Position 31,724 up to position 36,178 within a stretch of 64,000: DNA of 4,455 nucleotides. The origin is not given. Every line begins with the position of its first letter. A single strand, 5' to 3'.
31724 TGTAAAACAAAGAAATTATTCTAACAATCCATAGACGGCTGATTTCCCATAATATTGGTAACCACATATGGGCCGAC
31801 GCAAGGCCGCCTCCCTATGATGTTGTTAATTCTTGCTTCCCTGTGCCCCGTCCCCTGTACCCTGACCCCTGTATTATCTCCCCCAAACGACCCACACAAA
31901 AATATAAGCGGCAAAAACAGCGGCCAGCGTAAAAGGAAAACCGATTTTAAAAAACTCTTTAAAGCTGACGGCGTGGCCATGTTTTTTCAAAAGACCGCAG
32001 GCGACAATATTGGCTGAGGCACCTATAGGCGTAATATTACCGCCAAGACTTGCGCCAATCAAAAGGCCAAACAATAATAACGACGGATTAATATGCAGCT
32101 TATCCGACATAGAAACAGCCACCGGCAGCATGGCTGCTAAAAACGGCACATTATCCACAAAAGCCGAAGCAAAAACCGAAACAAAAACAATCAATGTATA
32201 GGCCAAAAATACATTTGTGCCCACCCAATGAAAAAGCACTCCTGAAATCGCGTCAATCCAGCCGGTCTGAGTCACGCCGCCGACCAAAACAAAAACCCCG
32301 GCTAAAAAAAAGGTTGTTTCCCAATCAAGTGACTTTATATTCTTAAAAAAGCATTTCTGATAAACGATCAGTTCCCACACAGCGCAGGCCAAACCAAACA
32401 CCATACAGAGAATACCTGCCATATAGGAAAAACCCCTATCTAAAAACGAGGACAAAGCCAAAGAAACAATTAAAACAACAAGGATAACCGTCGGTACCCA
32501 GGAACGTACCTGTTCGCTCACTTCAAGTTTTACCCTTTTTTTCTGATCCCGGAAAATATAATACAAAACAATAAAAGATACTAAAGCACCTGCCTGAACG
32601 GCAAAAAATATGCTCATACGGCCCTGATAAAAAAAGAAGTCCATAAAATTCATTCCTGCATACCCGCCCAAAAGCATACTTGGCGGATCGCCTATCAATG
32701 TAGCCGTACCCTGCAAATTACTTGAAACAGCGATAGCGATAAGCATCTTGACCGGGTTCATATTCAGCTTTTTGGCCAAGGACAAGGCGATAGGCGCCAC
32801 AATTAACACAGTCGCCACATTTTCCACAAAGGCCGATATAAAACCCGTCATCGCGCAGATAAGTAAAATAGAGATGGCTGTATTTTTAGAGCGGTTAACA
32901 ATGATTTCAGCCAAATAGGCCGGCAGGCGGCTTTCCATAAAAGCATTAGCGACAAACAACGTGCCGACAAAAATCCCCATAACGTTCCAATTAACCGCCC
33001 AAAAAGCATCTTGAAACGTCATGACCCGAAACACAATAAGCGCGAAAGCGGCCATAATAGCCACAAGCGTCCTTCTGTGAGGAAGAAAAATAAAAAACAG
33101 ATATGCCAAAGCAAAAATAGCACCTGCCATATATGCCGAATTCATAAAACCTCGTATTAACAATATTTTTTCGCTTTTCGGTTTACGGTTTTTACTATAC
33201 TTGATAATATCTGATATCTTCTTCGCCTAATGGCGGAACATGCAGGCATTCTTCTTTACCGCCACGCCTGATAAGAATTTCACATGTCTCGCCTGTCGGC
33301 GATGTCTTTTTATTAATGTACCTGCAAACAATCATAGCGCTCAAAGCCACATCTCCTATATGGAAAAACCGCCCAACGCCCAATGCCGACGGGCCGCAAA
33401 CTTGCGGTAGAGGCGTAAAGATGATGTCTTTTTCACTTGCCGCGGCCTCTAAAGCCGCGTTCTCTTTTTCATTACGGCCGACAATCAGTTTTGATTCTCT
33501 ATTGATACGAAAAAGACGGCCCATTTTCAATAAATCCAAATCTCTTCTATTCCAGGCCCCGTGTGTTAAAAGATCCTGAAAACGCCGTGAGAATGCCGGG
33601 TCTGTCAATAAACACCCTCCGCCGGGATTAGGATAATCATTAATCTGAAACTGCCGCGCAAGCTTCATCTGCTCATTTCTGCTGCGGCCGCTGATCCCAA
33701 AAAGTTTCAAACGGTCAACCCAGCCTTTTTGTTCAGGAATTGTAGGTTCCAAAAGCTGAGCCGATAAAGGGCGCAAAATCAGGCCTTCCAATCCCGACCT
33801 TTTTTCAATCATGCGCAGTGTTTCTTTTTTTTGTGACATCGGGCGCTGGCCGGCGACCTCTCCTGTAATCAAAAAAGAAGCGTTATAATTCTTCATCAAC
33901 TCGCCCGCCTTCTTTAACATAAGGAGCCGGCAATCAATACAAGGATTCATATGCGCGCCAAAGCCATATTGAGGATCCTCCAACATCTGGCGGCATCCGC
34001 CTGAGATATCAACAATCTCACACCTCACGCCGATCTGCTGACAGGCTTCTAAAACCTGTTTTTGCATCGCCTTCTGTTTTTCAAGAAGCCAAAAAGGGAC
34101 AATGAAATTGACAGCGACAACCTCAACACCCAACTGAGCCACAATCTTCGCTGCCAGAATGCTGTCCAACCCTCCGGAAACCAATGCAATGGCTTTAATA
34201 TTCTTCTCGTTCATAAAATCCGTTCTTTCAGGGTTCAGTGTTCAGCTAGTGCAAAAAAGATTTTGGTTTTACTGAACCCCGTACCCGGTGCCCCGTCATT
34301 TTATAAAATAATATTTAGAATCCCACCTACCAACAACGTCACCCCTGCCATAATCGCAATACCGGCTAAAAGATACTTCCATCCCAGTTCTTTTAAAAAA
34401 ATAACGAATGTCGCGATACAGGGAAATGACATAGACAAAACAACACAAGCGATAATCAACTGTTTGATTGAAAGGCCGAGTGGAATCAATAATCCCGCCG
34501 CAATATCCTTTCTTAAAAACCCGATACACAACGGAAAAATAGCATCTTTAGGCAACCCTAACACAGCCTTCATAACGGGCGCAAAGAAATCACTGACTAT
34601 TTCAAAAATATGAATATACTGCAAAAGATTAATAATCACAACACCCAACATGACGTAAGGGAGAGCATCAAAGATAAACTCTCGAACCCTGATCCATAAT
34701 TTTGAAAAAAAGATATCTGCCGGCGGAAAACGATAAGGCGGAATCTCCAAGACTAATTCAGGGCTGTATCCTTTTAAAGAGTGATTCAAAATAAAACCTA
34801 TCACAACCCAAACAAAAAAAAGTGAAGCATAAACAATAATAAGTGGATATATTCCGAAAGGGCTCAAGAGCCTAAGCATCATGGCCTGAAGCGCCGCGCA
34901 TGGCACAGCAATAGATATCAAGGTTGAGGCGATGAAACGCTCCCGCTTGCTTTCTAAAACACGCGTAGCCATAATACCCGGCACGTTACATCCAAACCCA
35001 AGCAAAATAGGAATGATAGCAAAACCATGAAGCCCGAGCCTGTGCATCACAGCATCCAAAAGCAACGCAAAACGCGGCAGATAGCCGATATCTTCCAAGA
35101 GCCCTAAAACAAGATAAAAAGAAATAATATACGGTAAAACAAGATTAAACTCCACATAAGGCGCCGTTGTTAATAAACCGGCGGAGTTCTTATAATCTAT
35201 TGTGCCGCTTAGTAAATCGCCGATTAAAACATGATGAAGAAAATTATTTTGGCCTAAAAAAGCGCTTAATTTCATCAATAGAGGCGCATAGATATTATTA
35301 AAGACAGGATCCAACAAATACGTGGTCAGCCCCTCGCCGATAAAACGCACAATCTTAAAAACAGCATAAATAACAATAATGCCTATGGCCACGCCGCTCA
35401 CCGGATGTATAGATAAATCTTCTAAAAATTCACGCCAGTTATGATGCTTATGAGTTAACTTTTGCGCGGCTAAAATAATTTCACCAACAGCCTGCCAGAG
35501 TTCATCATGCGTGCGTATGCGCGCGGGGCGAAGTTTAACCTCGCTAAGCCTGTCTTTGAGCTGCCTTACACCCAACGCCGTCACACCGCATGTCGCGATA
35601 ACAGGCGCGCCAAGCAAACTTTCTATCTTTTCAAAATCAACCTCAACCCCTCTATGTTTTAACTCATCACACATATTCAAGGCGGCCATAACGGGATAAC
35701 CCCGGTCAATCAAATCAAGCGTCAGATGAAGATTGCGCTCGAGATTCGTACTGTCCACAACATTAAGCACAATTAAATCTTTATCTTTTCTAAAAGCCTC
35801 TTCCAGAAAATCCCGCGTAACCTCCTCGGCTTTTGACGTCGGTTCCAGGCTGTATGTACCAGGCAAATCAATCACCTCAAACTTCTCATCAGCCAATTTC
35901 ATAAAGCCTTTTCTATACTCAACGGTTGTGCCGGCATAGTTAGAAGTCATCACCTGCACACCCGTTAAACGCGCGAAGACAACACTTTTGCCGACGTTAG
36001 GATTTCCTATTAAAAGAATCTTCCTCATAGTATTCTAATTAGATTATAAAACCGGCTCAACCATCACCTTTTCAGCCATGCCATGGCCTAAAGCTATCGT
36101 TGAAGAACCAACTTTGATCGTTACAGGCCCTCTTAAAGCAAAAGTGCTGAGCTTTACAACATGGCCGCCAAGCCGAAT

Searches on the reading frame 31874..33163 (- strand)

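Call 75: search_protein_families(library=pfam, proteins=[window:31874-33163:-], max_evalue=0.00001)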
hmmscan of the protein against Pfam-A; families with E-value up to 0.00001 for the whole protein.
window:31874-33163:- (429 aa): 3 families
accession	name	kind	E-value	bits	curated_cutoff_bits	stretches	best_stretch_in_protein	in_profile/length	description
PF03600.22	CitMHS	-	2.5e-78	264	31.9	2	21-370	1-336/336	Citrate transporter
PF02040.21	ArsB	-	8.5e-15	55.5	22.2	1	16-422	5-418/423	Arsenical pump membrane protein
PF06808.19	DctM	-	6.1e-10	38.9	23.8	1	210-426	202-411/413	Tripartite ATP-independent periplasmic transporter, DctM component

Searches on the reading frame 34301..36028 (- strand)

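Call 75: search_protein_families(library=pfam, proteins=[window:34301-36028:-], max_evalue=0.00001)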
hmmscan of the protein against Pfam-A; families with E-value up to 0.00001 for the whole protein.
window:34301-36028:- (575 aa): 4 families
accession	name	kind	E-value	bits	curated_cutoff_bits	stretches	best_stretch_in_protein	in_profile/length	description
PF02421.24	FeoB_N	-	3.4e-50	170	27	1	3-160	2-155/156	Ferrous iron transport protein B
PF07670.19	Gate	-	7.2e-36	123.2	29.6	2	297-390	4-103/104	Nucleoside recognition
PF01926.29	MMR_HSR1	-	2.3e-17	63.6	21.9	1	3-115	1-109/113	50S ribosome-binding GTPase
PF07664.17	FeoB_C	-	2.1e-09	37.4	26.6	1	397-447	2-54/54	Ferrous iron transport protein B C terminus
